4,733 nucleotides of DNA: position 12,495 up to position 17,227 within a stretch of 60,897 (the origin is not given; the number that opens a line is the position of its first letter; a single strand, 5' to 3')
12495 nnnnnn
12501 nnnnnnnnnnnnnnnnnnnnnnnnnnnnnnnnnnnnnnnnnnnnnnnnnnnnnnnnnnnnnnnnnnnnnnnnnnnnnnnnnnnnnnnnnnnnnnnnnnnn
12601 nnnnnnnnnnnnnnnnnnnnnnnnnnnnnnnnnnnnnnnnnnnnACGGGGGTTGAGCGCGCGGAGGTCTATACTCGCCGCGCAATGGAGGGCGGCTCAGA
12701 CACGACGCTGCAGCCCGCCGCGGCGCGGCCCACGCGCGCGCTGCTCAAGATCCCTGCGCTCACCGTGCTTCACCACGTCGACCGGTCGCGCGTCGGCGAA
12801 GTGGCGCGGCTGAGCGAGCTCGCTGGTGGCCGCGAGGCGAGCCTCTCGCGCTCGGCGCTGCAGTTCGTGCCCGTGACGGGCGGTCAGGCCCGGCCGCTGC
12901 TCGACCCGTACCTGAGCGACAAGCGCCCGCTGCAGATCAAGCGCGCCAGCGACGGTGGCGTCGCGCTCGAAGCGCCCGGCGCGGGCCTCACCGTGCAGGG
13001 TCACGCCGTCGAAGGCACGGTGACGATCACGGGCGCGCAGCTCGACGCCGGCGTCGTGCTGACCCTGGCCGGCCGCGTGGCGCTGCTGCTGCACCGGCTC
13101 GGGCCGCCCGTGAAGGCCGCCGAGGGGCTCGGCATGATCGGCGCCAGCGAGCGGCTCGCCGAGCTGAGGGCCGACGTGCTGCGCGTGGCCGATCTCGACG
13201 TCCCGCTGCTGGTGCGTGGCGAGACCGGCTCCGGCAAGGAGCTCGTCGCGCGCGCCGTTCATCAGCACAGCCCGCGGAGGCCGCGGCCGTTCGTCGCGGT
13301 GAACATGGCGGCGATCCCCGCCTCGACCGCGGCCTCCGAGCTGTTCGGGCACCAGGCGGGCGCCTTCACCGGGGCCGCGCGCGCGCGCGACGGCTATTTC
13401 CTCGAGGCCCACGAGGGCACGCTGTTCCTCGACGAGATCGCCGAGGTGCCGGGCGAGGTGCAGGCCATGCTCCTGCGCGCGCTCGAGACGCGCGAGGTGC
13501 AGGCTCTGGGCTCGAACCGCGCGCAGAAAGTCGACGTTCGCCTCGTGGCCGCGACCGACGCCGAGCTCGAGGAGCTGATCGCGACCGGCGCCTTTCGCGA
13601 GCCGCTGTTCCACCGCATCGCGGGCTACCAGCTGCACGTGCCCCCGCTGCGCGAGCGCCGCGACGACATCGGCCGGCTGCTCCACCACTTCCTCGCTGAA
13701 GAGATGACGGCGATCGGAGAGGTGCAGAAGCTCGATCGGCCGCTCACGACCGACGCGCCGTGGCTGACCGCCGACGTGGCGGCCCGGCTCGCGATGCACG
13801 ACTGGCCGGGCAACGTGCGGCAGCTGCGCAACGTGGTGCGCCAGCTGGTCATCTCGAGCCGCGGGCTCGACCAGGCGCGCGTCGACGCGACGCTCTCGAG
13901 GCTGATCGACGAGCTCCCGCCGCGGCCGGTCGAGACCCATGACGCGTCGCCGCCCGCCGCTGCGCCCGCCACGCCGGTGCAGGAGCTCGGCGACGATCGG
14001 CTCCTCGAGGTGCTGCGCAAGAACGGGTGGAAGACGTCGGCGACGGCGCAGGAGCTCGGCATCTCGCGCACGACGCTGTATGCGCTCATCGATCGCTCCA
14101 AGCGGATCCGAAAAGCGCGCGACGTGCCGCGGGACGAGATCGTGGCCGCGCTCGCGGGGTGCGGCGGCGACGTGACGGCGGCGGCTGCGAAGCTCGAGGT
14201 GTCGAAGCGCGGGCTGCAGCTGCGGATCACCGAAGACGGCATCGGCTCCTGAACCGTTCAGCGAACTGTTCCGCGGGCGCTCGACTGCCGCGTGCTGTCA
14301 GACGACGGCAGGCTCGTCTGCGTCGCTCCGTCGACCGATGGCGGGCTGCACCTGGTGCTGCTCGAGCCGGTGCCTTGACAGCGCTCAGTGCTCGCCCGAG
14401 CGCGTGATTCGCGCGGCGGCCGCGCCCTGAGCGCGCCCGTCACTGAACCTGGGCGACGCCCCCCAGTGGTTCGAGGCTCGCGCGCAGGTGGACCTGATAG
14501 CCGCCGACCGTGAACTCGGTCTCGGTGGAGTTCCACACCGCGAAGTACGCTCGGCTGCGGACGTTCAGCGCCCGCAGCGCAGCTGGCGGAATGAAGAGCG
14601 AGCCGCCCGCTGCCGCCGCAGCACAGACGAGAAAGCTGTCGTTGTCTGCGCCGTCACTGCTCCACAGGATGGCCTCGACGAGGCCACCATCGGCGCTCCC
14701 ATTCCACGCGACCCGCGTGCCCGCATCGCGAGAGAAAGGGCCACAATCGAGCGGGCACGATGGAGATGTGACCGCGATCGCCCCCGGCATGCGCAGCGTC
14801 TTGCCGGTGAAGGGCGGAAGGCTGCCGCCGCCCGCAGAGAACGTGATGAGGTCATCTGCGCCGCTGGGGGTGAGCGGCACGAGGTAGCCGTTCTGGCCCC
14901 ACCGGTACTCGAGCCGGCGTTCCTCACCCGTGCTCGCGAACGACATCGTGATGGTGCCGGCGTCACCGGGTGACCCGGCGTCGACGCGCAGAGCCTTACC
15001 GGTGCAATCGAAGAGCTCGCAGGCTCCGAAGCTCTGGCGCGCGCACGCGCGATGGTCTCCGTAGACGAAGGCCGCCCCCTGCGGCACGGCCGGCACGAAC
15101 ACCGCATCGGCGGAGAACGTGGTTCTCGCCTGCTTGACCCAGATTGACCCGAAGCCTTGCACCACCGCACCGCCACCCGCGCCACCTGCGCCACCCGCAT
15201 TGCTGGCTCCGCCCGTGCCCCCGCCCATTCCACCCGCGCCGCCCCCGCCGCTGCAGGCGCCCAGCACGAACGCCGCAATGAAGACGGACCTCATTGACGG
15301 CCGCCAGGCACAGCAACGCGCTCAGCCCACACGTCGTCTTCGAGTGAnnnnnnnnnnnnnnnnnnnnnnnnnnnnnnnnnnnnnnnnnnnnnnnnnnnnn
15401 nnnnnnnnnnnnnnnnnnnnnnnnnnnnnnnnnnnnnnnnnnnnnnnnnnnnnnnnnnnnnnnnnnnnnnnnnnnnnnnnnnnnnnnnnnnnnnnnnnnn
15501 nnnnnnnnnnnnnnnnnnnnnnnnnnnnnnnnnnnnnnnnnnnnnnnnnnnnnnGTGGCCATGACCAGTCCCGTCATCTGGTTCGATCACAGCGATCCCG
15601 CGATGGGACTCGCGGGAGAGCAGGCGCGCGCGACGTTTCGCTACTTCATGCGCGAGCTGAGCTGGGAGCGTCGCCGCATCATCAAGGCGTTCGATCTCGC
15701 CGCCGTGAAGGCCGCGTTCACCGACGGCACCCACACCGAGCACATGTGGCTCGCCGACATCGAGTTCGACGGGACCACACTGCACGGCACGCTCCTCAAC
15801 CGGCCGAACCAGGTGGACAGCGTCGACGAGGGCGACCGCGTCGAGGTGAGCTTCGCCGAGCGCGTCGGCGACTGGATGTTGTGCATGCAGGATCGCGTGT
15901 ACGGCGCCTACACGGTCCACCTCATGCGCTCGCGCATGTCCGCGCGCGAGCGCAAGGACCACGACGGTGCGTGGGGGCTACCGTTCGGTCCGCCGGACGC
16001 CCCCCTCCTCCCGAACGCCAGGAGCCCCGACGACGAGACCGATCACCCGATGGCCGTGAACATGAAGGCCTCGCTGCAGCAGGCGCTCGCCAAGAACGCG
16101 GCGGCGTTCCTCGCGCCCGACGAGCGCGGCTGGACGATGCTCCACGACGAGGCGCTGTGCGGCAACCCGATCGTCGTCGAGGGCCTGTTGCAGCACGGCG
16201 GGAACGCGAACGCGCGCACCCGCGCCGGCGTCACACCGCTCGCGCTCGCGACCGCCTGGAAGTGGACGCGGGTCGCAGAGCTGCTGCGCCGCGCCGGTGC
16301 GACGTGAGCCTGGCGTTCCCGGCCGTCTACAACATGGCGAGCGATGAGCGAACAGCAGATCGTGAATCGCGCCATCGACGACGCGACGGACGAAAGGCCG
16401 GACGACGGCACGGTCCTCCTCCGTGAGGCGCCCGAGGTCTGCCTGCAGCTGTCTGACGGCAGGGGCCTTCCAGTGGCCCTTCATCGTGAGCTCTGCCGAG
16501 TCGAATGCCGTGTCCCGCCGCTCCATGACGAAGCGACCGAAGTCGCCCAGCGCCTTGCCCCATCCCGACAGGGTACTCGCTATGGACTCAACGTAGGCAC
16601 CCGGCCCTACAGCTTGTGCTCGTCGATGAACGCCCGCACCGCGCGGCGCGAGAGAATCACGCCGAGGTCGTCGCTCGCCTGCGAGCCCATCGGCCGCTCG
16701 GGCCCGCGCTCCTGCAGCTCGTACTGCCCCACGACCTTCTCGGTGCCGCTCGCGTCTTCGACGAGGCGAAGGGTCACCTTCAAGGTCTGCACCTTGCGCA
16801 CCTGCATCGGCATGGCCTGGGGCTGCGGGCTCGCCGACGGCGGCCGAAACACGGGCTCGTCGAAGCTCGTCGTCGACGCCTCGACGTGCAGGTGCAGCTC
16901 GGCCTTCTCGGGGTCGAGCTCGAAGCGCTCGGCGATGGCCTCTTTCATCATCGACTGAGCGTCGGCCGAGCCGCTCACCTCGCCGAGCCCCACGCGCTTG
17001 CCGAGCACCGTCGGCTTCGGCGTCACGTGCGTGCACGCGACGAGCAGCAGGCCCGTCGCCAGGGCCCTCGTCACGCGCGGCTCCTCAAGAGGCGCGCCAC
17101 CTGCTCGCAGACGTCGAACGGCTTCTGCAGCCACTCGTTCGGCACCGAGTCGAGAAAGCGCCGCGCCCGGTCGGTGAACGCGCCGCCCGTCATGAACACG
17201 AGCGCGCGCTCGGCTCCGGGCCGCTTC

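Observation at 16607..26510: Complete mannose-family PTS spread over a 10-kb operon, interrupted by three non-PTS genes and ending in a PAS hybrid histidine kinase coupled to ptsI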

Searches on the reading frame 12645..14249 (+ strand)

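Call 9: search_protein_families(library=pfam, proteins=[window:12645-14249:+], max_evalue=0.01)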
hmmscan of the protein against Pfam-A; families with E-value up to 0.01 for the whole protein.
window:12645-14249:+ (535 aa): 13 families
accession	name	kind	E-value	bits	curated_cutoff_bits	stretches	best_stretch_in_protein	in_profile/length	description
PF00158.32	Sigma54_activat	-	1.2e-59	201.3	20.2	1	164-330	1-167/168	Sigma-54 interaction domain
PF14532.12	Sigma54_activ_2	-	4.1e-21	76.1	25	1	165-335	1-138/138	Sigma-54 interaction domain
PF25601.1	AAA_lid_14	-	4.4e-13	49.3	27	1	336-407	1-62/87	AAA+ ATPase lid domain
PF02954.25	HTH_8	-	1.1e-12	47.9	22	2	452-479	9-36/42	Bacterial regulatory protein, Fis family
PF07728.20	AAA_5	-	2.7e-07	31.1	22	1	188-303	2-120/139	AAA domain (dynein-related subfamily)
PF01078.27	Mg_chelatase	-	3.2e-06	27.1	20.3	1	241-294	91-144/207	Magnesium chelatase, subunit ChlI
PF13556.12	HTH_30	-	1.1e-05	25.5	27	0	453-487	4-38/59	PucR C-terminal helix-turn-helix domain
PF13384.12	HTH_23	-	3.9e-05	23.8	24.6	1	457-485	13-41/50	Homeodomain-like domain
PF07724.20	AAA_2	-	7e-05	23.4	27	1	188-290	6-106/166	AAA domain (Cdc48 subfamily)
PF13518.12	HTH_28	-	0.0015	19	25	0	460-484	11-35/52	Helix-turn-helix domain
PF12728.13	HTH_17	-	0.0042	17.7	27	0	467-496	7-40/51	Helix-turn-helix domain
PF13551.12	HTH_29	-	0.0063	17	28.1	0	459-488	9-41/64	Winged helix-turn helix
PF00004.35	AAA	-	0.0084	17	21.2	0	189-304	2-108/131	ATPase family associated with various cellular activities (AAA)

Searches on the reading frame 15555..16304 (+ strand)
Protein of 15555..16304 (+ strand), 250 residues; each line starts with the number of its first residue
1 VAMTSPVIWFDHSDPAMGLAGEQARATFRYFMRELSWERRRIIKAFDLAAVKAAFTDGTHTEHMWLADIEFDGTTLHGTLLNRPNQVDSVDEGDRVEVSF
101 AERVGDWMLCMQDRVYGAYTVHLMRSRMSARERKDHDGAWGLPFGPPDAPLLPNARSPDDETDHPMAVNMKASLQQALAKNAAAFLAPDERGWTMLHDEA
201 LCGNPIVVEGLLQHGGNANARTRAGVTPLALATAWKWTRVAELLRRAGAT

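Call 9: search_protein_families(library=pfam, proteins=[window:15555-16304:+], max_evalue=0.01)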
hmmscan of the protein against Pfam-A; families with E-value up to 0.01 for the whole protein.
window:15555-16304:+ (250 aa): 4 families
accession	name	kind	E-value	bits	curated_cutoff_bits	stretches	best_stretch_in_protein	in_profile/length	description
PF10077.14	DUF2314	-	2.2e-46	157.7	22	1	14-144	1-134/134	Uncharacterized protein conserved in bacteria (DUF2314)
PF00023.36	Ank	-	3.8e-05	24.2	21.1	0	192-222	2-32/33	Ankyrin repeat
PF12796.13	Ank_2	-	0.00043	21.2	27.3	1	177-245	16-80/90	Ankyrin repeats (3 copies)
PF13857.12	Ank_5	-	0.0022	18.8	27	1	189-232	11-56/56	Ankyrin repeats (many copies)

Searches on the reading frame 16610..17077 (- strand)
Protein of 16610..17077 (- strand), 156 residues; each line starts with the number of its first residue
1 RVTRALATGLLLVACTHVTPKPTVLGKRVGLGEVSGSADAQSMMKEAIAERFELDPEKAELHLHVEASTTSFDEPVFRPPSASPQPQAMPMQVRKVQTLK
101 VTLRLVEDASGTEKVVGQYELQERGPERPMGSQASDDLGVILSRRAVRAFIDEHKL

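Call 9: search_protein_families(library=pfam, proteins=[window:16610-17077:-], max_evalue=0.01)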
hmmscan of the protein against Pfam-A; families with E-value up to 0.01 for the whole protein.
window:16610-17077:- (156 aa): 0 families

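Call 46: search_protein_families(library=ncbifam, proteins=[window:16610-17077:-], max_evalue=0.01)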
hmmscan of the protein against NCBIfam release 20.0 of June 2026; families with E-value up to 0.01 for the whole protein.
window:16610-17077:- (156 aa): 0 families

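Call 47: search_protein_families(library=padloc, proteins=[window:16610-17077:-], max_evalue=0.01)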
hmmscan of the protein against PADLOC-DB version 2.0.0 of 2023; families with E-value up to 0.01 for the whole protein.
window:16610-17077:- (156 aa): 0 families

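Call 88: predict_structure(protein=window:16610-17074:-)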
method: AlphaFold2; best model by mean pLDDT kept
length: 155 residues; sequences in the alignment: 1
mean_pLDDT: 68.6   pTM: 0.56
mean pLDDT of the five models: 68.6, 63.4, 59.2, 57.5, 55.1
residues with pLDDT >= 90: 4; 70-90: 76; 50-70: 52; < 50: 23
segments of 3 or more residues with pLDDT < 50: 1-3, 7-25
pLDDT, mean of each block of 10 residues (from residue 1): 43 38 49 61 73 68 70 80 66 86 69 82 87 74 80 76
secondary structure, 60 per line:
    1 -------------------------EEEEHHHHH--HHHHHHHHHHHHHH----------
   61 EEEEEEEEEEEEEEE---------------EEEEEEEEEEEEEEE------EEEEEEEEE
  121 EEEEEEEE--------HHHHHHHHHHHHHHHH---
elements in order: E26-29 H30-34 H37-50 E61-75 E91-105 E112-128 H137-152

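Call 90: search_protein_representatives(protein=window:16610-17074:-)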
Query: 155 residues. Proteins with E-value up to 0.001 (for the whole library): 6; up to 1e-10: 5; up to 1e-30: 1. The best 6 are listed.
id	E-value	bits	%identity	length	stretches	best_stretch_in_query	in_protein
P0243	6.9e-45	168.8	56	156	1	1-155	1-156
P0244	3.0e-29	118.1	48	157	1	9-153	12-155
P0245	3.1e-24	101.9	45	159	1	5-155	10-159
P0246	9.9e-24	100.2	30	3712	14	38-94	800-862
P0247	6.3e-14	68.5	53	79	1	91-154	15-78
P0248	3.7e-04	36.8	30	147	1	9-142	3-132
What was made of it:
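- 16607..17074 (-): Small lipoprotein (155 aa, lipobox LVAC); start overlaps the kinase stop (GTGA). Clade-restricted partner of the kinase. Only 6 representative clusters in 1.84e9 proteins (call 90).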

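Call 91: fold_search(model_id=the predicted structure, library=pdb)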
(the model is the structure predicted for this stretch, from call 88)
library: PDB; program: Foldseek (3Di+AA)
matches with E <= 10: 677; with E <= 0.001: 0
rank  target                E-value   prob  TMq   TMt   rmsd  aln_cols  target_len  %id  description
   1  6yfg_AA               4.4e-02  0.44  0.21  0.24  11.1       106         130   14  Virus-like particle of Beihai levi-like virus 32 (released 2020-09-02)
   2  3bgh_A                9.3e-02  0.69  0.29  0.26   8.8       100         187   15  Crystal structure of putative neuraminyllactose-binding hemagglutinin homolog from Helicobacter pylori (released 2007-12-11)
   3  3bgh_B                1.2e-01  0.47  0.27  0.24   9.5       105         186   14  Crystal structure of putative neuraminyllactose-binding hemagglutinin homolog from Helicobacter pylori (released 2007-12-11)
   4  5tse_C                1.2e-01  0.33  0.25  0.29   9.4       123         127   13  2.35 Angstrom Crystal Structure Minor Lipoprotein from Acinetobacter baumannii. (released 2016-11-09)
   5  8f8q_H                1.3e-01  0.20  0.23  0.17  15.5       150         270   11  Cryo-EM structure of the CapZ-capped barbed end of F-actin (released 2023-06-07)
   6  7t5q_J                1.7e-01  0.18  0.24  0.16  15.0       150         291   11  Cryo-EM Structure of a Transition State of Arp2/3 Complex Activation (released 2023-06-14)
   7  5tse_A                1.7e-01  0.28  0.24  0.27  10.0       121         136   14  2.35 Angstrom Crystal Structure Minor Lipoprotein from Acinetobacter baumannii. (released 2016-11-09)
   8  7dsa_B                1.7e-01  0.13  0.22  0.16  20.8       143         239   10  Crystal structure of actin capping protein in complex with V-1 (space group P62) (released 2021-03-03)
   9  9hat_AA               1.9e-01  0.07  0.14  0.16  21.2       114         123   15  pT=3 virus-like particle of ssRNA phage Beihai26 coat protein (released 2024-11-13)
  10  7ds4_B                2.1e-01  0.20  0.26  0.20  15.0       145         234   11  Crystal structure of actin capping protein in complex with twinflin-1 C-terminus tail F323K mutant (released 2021-03-03)
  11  5afu_L                2.2e-01  0.13  0.21  0.14  17.9       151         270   13  Cryo-EM structure of dynein tail-dynactin-BICD2N complex (released 2015-03-11)
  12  6yfb_AA               2.3e-01  0.14  0.20  0.19   9.1        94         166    8  Virus-like particle of bacteriophage AVE016 (released 2020-09-02)
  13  2v1o_A                2.3e-01  0.08  0.15  0.15  16.9       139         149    9  Crystal structure of N-terminal domain of acyl-CoA thioesterase 7 (released 2007-06-26)
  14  5tse_B                2.5e-01  0.35  0.27  0.30   9.5       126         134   11  2.35 Angstrom Crystal Structure Minor Lipoprotein from Acinetobacter baumannii. (released 2016-11-09)
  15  2v1o_B                2.5e-01  0.08  0.15  0.16  16.9       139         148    9  Crystal structure of N-terminal domain of acyl-CoA thioesterase 7 (released 2007-06-26)
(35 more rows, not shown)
